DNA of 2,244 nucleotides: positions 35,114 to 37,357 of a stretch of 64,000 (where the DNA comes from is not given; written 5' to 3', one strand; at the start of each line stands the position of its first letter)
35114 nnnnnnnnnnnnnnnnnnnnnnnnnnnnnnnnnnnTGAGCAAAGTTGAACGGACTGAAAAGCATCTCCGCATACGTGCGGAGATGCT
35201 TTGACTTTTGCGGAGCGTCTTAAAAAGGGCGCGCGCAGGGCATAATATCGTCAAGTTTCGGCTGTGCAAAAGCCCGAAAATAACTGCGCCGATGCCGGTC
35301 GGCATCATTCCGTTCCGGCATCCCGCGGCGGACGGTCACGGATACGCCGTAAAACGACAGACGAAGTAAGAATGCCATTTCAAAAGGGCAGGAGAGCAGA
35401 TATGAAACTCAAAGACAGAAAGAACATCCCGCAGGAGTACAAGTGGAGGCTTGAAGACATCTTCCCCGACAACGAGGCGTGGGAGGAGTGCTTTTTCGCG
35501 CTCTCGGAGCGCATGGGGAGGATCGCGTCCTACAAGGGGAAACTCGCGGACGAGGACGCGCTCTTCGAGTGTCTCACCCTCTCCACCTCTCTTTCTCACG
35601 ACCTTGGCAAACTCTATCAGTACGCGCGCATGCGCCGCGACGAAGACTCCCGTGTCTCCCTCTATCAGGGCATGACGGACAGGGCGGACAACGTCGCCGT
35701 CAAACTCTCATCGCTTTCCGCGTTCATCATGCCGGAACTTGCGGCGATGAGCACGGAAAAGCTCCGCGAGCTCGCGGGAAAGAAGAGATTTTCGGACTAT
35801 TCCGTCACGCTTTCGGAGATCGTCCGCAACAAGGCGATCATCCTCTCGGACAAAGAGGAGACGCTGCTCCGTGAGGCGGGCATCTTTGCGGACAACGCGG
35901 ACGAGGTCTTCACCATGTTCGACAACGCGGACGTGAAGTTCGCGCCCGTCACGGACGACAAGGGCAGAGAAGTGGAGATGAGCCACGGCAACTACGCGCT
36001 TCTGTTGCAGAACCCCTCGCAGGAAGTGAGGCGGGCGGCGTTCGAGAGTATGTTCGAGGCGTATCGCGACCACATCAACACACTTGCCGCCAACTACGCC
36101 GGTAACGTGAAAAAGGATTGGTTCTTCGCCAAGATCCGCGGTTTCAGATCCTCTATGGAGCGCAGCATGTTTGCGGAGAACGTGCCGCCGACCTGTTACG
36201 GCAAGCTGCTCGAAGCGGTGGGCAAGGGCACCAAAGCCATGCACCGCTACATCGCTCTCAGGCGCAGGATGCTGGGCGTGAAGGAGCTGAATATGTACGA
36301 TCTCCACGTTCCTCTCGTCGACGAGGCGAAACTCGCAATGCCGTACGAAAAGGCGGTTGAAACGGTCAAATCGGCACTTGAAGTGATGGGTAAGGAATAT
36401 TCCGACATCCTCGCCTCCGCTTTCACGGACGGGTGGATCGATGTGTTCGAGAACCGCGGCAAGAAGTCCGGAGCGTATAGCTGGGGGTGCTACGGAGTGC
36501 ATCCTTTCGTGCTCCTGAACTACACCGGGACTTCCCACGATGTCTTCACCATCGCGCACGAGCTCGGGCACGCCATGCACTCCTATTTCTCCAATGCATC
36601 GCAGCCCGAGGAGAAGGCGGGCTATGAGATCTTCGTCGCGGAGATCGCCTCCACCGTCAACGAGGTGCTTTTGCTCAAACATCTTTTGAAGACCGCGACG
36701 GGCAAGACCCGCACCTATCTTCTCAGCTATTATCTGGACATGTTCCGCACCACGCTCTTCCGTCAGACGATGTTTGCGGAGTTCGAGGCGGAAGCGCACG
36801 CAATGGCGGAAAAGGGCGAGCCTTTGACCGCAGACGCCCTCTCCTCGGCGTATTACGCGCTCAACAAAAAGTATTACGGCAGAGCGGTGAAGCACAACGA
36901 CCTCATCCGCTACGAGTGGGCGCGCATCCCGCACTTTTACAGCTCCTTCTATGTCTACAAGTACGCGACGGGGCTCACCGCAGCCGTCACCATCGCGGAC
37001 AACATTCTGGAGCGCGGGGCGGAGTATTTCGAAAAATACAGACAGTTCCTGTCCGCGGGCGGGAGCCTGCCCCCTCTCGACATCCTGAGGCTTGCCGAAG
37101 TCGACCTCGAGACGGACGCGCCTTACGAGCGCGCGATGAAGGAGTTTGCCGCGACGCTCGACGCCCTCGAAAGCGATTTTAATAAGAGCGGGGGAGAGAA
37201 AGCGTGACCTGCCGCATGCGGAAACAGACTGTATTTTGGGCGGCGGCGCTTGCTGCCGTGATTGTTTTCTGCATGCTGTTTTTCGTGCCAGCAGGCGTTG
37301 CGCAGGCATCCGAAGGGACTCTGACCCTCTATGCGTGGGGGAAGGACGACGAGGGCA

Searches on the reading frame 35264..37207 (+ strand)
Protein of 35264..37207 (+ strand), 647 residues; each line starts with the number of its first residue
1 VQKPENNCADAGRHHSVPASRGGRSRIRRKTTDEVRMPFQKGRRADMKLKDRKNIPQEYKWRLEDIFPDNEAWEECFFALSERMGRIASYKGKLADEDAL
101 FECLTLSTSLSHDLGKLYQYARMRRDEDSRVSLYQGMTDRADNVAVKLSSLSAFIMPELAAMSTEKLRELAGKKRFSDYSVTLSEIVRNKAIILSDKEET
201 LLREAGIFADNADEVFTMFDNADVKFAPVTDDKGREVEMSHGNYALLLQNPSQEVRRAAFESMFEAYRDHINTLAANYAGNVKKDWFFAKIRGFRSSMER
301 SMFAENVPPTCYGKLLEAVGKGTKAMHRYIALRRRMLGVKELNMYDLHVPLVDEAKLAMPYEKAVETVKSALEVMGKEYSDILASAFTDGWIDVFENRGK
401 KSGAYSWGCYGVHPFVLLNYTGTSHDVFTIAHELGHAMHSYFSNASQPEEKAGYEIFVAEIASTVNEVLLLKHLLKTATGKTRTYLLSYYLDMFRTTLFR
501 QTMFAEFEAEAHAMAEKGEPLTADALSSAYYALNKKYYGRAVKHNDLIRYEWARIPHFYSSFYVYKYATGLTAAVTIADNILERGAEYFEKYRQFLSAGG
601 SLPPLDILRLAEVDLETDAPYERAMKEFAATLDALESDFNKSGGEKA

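Call 77: search_protein_families(library=pfam, proteins=[window:35264-37207:+], max_evalue=0.00001)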
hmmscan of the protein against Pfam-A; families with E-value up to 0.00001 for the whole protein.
window:35264-37207:+ (647 aa): 2 families
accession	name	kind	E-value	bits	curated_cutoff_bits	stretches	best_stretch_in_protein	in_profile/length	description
PF01432.26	Peptidase_M3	-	1.9e-73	248.8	27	1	246-626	1-456/457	Peptidase family M3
PF08439.15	Peptidase_M3_N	-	3.3e-13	50.1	25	1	158-226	1-70/70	Oligopeptidase F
